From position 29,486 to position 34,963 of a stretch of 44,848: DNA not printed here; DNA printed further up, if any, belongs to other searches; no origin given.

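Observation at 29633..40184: AT-rich four-gene operon built around a 1,726-aa DruE-like helicase with three partners of no recognisable family: candidate undescribed (Druantia-like) anti-phage system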

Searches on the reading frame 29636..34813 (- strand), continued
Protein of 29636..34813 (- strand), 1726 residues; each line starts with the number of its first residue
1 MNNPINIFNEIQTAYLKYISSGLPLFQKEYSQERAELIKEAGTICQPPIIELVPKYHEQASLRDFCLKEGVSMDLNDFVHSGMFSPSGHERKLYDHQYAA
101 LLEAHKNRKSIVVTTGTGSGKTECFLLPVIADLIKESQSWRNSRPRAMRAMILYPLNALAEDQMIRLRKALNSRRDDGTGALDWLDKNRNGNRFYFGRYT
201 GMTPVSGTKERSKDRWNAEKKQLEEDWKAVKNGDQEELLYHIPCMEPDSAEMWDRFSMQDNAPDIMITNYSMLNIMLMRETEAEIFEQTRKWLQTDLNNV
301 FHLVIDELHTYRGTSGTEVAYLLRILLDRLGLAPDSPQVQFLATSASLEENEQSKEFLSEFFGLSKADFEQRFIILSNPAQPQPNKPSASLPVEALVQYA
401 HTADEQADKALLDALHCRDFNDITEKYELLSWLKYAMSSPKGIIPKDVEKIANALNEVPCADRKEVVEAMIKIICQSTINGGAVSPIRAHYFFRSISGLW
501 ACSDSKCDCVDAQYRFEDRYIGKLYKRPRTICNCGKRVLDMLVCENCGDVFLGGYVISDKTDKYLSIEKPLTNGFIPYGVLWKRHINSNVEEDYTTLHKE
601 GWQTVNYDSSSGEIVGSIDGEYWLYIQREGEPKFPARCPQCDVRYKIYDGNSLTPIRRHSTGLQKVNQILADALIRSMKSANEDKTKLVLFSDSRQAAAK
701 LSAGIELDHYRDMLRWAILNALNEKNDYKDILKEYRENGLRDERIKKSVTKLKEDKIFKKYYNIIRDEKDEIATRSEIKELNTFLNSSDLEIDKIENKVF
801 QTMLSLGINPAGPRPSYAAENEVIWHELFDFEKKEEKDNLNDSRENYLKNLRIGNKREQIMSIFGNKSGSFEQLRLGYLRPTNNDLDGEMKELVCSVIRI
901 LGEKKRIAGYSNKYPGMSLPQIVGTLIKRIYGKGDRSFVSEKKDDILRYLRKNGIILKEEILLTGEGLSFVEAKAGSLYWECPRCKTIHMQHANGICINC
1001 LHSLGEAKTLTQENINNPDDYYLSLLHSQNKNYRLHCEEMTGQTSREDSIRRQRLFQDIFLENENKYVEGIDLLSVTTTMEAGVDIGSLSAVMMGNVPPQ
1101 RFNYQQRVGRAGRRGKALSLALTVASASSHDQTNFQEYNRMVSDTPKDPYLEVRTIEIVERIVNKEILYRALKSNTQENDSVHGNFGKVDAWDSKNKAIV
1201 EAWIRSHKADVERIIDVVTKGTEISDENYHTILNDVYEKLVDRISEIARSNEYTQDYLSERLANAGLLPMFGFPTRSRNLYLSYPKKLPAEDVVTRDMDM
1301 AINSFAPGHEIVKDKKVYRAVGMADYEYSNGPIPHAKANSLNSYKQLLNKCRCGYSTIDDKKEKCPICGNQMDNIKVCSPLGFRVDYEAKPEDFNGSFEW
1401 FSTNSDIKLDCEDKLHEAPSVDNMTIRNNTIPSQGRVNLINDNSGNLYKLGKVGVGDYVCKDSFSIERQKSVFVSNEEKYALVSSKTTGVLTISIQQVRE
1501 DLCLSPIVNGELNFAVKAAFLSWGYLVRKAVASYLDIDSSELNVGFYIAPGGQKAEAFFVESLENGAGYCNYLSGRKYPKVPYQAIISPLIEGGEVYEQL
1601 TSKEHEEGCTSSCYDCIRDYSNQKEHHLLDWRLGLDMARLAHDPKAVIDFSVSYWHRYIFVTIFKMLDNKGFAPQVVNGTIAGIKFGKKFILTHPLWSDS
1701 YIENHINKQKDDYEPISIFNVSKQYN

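Call 28: get_annotated_region(hit=H4, flank=9000)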
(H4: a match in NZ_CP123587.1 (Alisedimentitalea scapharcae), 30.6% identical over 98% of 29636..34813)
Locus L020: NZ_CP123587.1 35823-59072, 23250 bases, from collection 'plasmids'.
description: Alisedimentitalea scapharcae strain KCTC 42119 plasmid unnamed3, complete sequence
organism: Alisedimentitalea scapharcae (NCBI taxid 1524259)
taxonomy: Bacteria; Pseudomonadota; Alphaproteobacteria; Rhodobacterales; Paracoccaceae; Alisedimentitalea; Alisedimentitalea scapharcae
host: -; source: Anadara broughtonii; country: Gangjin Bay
typing (MOB-suite, as given by PLSDB): mobilizable; replicon rep_cluster_392; relaxase MOBP
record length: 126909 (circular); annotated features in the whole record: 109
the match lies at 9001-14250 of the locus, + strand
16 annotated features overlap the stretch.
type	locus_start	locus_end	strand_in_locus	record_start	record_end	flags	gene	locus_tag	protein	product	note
CDS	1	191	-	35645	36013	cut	-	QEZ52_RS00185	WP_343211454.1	phosphoglycerate kinase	-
CDS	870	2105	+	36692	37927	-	-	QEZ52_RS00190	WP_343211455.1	MBL fold metallo-hydrolase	-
CDS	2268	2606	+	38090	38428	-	-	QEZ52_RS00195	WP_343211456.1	helix-turn-helix transcriptional regulator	-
CDS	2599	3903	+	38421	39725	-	-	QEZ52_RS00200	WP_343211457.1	type II toxin-antitoxin system HipA family toxin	-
CDS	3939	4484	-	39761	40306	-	-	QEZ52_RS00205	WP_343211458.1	hypothetical protein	-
CDS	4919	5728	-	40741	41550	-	-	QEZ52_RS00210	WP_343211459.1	GIY-YIG nuclease family protein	-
CDS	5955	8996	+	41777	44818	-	-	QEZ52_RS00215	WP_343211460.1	hypothetical protein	-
CDS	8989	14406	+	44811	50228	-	-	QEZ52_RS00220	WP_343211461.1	DEAD/DEAH box helicase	-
CDS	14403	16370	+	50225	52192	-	-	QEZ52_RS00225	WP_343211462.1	hypothetical protein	-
CDS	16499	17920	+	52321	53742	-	-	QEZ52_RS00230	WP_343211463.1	DNA cytosine methyltransferase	GO:0006304 - DNA modification [Evidence IEA]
CDS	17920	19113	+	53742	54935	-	-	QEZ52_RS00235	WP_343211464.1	MvaI/BcnI family restriction endonuclease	-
CDS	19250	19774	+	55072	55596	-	-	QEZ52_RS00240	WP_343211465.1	hypothetical protein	-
CDS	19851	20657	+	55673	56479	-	-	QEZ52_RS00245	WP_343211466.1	putative 2OG-Fe(II) oxygenase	-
CDS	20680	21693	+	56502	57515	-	-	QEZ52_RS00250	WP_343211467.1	methyltransferase domain-containing protein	-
CDS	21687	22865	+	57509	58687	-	-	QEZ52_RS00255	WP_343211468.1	aminotransferase class I/II-fold pyridoxal phosphate-dependent enzyme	GO:0009058 - biosynthetic process [Evidence IEA]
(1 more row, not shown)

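Call 29: search_protein_families(library=padloc, proteins=[L018:128-1822:+, L018:1844-3190:+, L019:6102-7763:+, L019:7763-9001:+, L020:5955-8993:+, L020:14403-16367:+, L020:16499-17917:+], max_evalue=0.001)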
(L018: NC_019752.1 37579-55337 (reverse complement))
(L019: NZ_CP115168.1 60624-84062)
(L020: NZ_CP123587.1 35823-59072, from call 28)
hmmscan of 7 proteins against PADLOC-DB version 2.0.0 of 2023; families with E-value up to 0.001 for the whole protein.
L018:128-1822:+ (565 aa): 9 families
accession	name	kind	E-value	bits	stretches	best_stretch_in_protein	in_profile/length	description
PDLC00054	DruF4|DruF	-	3.8e-19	66.6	1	3-244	2-246/678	Unknown function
PDLC00016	DruF2|DruF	-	2.6e-16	56.8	1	3-190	23-218/1030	Unknown function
PDLC00023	DruF2|DruF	-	4.3e-16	56.2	1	3-190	8-201/1011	Unknown function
PDLC00021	DruF2|DruF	-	8.8e-16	55.6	1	3-254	2-256/676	Unknown function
PDLC00052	DruF4|DruF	-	3.7e-14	49.8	1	3-193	9-205/692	Unknown function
PDLC00055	DruF4|DruF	-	2.5e-12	44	1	3-189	4-193/703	Unknown function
PDLC00020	DruF2|DruF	-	4.5e-12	42.9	1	3-192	9-205/693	Unknown function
PDLC00017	DruF2|DruF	-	6.6e-12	42.4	1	4-243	11-260/693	Unknown function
PDLC00053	DruF4|DruF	-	1.1e-10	38.7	1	4-150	3-154/689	Unknown function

L018:1844-3190:+ (449 aa): 3 families
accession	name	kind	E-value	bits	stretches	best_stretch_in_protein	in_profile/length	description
PDLC00057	DruL4|DruL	-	1.3e-17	62.1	1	156-427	18-290/309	Unknown function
PDLC00056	DruL4|DruL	-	1.4e-15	54.9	1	176-415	38-280/330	Unknown function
PDLC00023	DruF2|DruF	-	1.5e-05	21.2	1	179-416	745-979/1011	Unknown function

L019:6102-7763:+ (554 aa): 9 families
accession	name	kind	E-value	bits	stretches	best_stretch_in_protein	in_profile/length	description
PDLC00016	DruF2|DruF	-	1.7e-10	37.6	1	3-197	23-224/1030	Unknown function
PDLC00052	DruF4|DruF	-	1.4e-09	34.7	1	86-462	92-478/692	Unknown function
PDLC00023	DruF2|DruF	-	1.8e-09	34.3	1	4-197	9-207/1011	Unknown function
PDLC00054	DruF4|DruF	-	1.9e-08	31.3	1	3-240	2-238/678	Unknown function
PDLC00017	DruF2|DruF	-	3.9e-07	26.7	1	72-460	79-478/693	Unknown function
PDLC00020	DruF2|DruF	-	7.7e-07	25.6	1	72-191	78-203/693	Unknown function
PDLC00055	DruF4|DruF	-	3e-06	23.9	1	80-466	82-481/703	Unknown function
PDLC00021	DruF2|DruF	-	5.6e-05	19.9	1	82-240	81-238/676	Unknown function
PDLC00053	DruF4|DruF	-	7e-05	19.5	1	4-135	3-138/689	Unknown function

L019:7763-9001:+ (413 aa): 3 families
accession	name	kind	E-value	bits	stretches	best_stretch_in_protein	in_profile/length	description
PDLC00057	DruL4|DruL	-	1.1e-14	52.5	1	293-401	187-302/309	Unknown function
PDLC00023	DruF2|DruF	-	0.00052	16.2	0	344-398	945-1007/1011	Unknown function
PDLC00056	DruL4|DruL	-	0.00058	16.7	0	347-379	250-282/330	Unknown function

L020:5955-8993:+ (1013 aa): 10 families
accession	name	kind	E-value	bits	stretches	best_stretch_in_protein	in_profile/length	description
PDLC00023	DruF2|DruF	-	2.3e-105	351.7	1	4-984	7-980/1011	Unknown function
PDLC00016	DruF2|DruF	-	4.6e-98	327.5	1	4-983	22-998/1030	Unknown function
PDLC00052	DruF4|DruF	-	1.5e-32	110.6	1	2-433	6-425/692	Unknown function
PDLC00017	DruF2|DruF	-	3.2e-30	102.9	1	3-434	8-428/693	Unknown function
PDLC00020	DruF2|DruF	-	1.3e-28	97.6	1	2-432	6-427/693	Unknown function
PDLC00021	DruF2|DruF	-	1.7e-20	71.2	2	8-211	5-198/676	Unknown function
PDLC00054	DruF4|DruF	-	1.8e-20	71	2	5-209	2-197/678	Unknown function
PDLC00055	DruF4|DruF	-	7.8e-20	68.8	1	4-212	3-210/703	Unknown function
PDLC00053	DruF4|DruF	-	1.2e-17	61.7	1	5-248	2-243/689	Unknown function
PDLC00057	DruL4|DruL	-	1.7e-11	42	1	754-1004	46-300/309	Unknown function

L020:14403-16367:+ (655 aa): 2 families
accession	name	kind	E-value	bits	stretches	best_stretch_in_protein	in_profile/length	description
PDLC01087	C3a187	-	1.7e-07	28.5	1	242-303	203-258/559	NERD+UvrD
PDLC04173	GajB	-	4.5e-06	23.9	1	258-403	18-151/471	-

L020:16499-17917:+ (473 aa): 61 families (the best 25 are shown)
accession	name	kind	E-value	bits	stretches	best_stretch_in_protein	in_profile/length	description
PDLC03234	MTase_II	-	1.1e-73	246.7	1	27-470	3-368/375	Type II methyltransferase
PDLC03378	MTase_II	-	2.3e-67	225.7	1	28-470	2-332/344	Type II methyltransferase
PDLC03326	MTase_II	-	1e-56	190.9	1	30-468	6-376/412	Type II methyltransferase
PDLC03272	MTase_II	-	8.6e-54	181.2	1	23-470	69-392/407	Type II methyltransferase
PDLC00026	DruM2|DruM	-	4.4e-52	175.7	1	28-424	4-293/336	DNA cytosine methylase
PDLC00033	DruM2|DruM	-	7e-52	174.9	1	20-469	13-365/368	DNA cytosine methylase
PDLC02649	DrmMII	-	2.7e-45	153.1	2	28-241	4-222/422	DrmMII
PDLC03307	MTase_II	-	1.3e-41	141.1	3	126-252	61-203/382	Type II methyltransferase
PDLC03237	MTase_II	-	1.8e-41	140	2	31-244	796-974/1036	Type II methyltransferase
PDLC00027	DruM2|DruM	-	7e-38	128.9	2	127-249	71-182/361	DNA cytosine methylase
PDLC00031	DruM2|DruM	-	1e-37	128.1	3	126-247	70-180/361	DNA cytosine methylase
PDLC03232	MTase_II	-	5.4e-35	119.1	1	127-469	132-461/465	Type II methyltransferase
PDLC02650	DrmMII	-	8e-34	115.3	4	125-188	81-139/435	DrmMII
PDLC02656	DrmMII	-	3e-32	110.1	2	126-244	75-208/491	DrmMII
PDLC03225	MTase_II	-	8.2e-32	108.6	2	27-189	6-143/615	Type II methyltransferase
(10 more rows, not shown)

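Call 42: get_annotated_region(hit=H10, flank=9000)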
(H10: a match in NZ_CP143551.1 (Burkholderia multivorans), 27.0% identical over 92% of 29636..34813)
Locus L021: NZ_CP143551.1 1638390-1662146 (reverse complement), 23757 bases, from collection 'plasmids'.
description: Burkholderia multivorans strain 2023CK-01339 plasmid unnamed1, complete sequence
organism: Burkholderia multivorans (NCBI taxid 87883)
taxonomy: Bacteria; Pseudomonadota; Betaproteobacteria; Burkholderiales; Burkholderiaceae; Burkholderia; Burkholderia multivorans
host: -; source: Homo sapiens,bronchoalveolar lavage; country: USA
typing (MOB-suite, as given by PLSDB): non-mobilizable
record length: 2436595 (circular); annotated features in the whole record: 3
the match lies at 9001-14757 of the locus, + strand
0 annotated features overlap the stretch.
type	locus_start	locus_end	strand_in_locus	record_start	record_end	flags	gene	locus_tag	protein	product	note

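Call 43: get_annotated_region(hit=H12, flank=9000)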
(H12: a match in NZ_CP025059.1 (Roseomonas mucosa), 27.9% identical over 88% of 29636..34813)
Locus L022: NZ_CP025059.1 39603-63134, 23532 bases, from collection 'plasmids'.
description: Roseomonas mucosa strain HV3 plasmid unnamed2, complete sequence
organism: Roseomonas mucosa (NCBI taxid 207340)
taxonomy: Bacteria; Pseudomonadota; Alphaproteobacteria; Rhodospirillales; Acetobacteraceae; Roseomonas; Roseomonas mucosa
host: -; source: Homo sapiens,Clinical, healthy, human skin; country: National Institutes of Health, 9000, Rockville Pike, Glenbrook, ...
typing (MOB-suite, as given by PLSDB): non-mobilizable
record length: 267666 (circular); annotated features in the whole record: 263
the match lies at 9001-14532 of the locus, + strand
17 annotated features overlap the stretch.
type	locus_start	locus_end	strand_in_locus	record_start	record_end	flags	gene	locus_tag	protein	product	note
CDS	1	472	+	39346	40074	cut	istB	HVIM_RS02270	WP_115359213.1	IS21-like element helper ATPase IstB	-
CDS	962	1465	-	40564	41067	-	-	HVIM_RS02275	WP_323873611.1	hypothetical protein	-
CDS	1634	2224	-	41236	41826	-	-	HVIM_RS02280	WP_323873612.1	DUF2726 domain-containing protein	-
CDS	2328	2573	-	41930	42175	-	-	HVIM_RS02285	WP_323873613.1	hypothetical protein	-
CDS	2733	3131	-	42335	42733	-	-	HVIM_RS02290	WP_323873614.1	hypothetical protein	-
CDS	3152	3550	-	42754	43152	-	vsr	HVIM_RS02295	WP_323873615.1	DNA mismatch endonuclease Vsr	GO:0006298 - mismatch repair [Evidence IEA]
CDS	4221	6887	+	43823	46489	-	-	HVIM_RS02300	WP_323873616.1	hypothetical protein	-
CDS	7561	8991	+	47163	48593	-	-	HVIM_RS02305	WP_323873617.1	hypothetical protein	-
CDS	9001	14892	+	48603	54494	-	-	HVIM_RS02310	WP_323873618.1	DEAD/DEAH box helicase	-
CDS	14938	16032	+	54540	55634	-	-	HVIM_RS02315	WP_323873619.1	DUF262 domain-containing protein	-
CDS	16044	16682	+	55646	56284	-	-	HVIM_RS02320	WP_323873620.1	MAE_28990/MAE_18760 family HEPN-like nuclease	-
CDS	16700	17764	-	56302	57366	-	-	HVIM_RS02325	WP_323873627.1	DNA cytosine methyltransferase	GO:0006304 - DNA modification [Evidence IEA]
CDS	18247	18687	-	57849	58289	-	-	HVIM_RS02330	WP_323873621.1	helix-turn-helix transcriptional regulator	-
CDS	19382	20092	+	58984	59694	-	-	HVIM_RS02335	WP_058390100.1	IS6 family transposase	-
CDS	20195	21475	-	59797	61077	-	chrA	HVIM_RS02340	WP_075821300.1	chromate efflux transporter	GO:0015703 - chromate transport [Evidence IEA]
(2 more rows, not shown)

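Call 44: get_annotated_region(hit=H9, flank=9000)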
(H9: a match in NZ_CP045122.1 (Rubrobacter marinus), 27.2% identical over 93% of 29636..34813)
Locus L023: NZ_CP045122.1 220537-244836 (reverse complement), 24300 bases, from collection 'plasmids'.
description: Rubrobacter marinus strain SCSIO 52915 plasmid unnamed1, complete sequence
organism: Rubrobacter marinus (NCBI taxid 2653852)
taxonomy: Bacteria; Actinomycetota; Rubrobacteria; Rubrobacterales; Rubrobacteraceae; Rubrobacter; Rubrobacter marinus
host: -; source: single pure culture,marine sediment; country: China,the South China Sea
typing (MOB-suite, as given by PLSDB): non-mobilizable
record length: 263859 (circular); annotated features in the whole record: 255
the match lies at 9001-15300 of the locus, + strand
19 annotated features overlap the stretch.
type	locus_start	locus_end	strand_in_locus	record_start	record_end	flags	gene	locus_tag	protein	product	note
CDS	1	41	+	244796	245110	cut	-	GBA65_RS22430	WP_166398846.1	hypothetical protein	-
CDS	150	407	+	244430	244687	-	-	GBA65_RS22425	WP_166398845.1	hypothetical protein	-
CDS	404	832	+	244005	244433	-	-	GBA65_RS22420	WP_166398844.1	hypothetical protein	-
CDS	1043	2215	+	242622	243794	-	-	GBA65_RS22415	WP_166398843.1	hypothetical protein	-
CDS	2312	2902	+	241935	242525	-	-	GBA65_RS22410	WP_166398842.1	hypothetical protein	-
CDS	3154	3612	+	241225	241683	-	-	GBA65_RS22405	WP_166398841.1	hypothetical protein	-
CDS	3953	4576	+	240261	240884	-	-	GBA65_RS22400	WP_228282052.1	very short patch repair endonuclease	-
CDS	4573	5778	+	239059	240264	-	-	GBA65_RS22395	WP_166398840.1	DNA cytosine methyltransferase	GO:0006304 - DNA modification [Evidence IEA]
CDS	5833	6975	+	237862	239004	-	-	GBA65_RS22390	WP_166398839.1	hypothetical protein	-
CDS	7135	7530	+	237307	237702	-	-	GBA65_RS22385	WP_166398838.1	hypothetical protein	-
CDS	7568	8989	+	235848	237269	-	-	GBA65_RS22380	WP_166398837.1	hypothetical protein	-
CDS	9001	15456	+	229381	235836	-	-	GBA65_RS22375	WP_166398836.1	DEAD/DEAH box helicase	-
CDS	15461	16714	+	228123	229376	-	-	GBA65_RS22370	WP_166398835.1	PD-(D/E)XK nuclease family protein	-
CDS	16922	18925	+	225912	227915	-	-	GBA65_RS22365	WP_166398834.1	ATP-binding protein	-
CDS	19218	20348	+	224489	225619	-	-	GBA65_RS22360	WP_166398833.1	restriction endonuclease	GO:0009307 - DNA restriction-modification system [Evidence IEA]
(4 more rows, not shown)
